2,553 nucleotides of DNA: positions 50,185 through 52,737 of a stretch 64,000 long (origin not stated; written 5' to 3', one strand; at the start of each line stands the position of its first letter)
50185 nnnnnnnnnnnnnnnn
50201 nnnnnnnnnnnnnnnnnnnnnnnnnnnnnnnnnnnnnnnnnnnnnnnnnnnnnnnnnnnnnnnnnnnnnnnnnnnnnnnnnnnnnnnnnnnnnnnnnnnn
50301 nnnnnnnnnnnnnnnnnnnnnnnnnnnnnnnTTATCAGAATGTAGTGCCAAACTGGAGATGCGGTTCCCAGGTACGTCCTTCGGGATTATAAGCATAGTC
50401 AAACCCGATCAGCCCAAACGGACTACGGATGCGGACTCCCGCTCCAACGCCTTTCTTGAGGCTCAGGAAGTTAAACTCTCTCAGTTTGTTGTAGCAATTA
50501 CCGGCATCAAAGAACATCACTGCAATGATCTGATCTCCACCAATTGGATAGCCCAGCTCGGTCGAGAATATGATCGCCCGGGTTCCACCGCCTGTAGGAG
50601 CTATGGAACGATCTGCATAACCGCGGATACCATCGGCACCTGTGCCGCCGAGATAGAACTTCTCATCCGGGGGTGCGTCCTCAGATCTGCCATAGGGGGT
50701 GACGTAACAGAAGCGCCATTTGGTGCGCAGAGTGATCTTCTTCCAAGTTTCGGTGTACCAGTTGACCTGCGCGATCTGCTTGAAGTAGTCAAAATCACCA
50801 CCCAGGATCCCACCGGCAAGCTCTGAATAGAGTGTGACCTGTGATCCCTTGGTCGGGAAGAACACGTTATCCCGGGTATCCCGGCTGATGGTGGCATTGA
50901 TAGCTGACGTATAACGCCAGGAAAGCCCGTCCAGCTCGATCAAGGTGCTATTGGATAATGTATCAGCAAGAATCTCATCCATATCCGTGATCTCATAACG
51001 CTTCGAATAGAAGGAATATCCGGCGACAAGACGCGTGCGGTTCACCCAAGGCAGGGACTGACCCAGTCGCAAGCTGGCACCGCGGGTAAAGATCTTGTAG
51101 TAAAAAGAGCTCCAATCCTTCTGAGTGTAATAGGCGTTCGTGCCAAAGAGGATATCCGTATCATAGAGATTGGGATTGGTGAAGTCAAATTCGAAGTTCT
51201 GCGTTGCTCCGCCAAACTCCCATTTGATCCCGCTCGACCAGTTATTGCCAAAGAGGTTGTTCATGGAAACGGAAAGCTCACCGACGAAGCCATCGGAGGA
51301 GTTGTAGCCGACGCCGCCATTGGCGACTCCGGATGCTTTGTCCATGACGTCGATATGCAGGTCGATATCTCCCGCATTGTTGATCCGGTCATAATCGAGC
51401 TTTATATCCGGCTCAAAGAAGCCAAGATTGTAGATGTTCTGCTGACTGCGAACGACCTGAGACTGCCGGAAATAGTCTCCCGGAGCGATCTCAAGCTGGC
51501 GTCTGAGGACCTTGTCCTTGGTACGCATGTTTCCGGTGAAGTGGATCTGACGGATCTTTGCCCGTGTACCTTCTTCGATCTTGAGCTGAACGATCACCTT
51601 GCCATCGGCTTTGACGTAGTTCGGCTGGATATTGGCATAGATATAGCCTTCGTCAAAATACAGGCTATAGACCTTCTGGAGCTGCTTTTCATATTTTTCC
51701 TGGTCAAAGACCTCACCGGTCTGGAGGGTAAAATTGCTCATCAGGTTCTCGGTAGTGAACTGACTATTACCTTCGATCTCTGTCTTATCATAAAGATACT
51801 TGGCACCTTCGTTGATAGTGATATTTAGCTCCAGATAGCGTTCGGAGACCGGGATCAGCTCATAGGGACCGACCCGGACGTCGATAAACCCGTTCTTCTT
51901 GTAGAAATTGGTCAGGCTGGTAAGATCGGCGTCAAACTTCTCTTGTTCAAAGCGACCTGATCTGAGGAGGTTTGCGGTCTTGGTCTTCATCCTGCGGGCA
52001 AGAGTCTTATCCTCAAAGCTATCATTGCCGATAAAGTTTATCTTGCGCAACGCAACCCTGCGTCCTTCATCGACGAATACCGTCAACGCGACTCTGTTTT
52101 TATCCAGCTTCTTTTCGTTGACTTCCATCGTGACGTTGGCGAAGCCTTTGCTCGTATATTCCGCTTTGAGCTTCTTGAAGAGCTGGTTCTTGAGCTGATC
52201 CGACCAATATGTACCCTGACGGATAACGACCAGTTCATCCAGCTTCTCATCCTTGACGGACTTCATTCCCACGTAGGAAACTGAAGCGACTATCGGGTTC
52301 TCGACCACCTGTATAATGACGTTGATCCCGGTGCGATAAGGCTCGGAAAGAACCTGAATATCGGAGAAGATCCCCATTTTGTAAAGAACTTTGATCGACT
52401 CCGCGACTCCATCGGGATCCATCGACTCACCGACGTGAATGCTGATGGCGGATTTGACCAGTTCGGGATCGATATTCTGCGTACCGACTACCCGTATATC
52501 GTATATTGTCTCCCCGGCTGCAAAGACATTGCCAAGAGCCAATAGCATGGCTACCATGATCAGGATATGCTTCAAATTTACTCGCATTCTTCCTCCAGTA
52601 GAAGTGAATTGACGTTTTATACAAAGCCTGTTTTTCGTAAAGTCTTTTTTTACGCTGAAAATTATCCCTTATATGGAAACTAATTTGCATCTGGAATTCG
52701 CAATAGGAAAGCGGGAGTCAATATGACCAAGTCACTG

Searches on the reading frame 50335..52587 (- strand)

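Call 20: search_protein_families(library=pfam, proteins=[window:50335-52587:-])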
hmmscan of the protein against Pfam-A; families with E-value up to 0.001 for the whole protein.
window:50335-52587:- (750 aa): 4 families
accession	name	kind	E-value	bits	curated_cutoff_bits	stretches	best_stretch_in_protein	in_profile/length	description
PF07244.20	POTRA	-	1.9e-52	176.3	21.3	5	344-414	2-76/79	Surface antigen variable number repeat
PF01103.29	Omp85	-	1e-48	167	24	1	444-747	1-320/325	Omp85 superfamily domain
PF08479.16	POTRA_2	-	8.2e-06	26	24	0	102-170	5-73/76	POTRA domain, ShlB-type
PF08478.15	POTRA_1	-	6.6e-05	23.6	23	0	344-380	2-38/69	POTRA domain, FtsQ-type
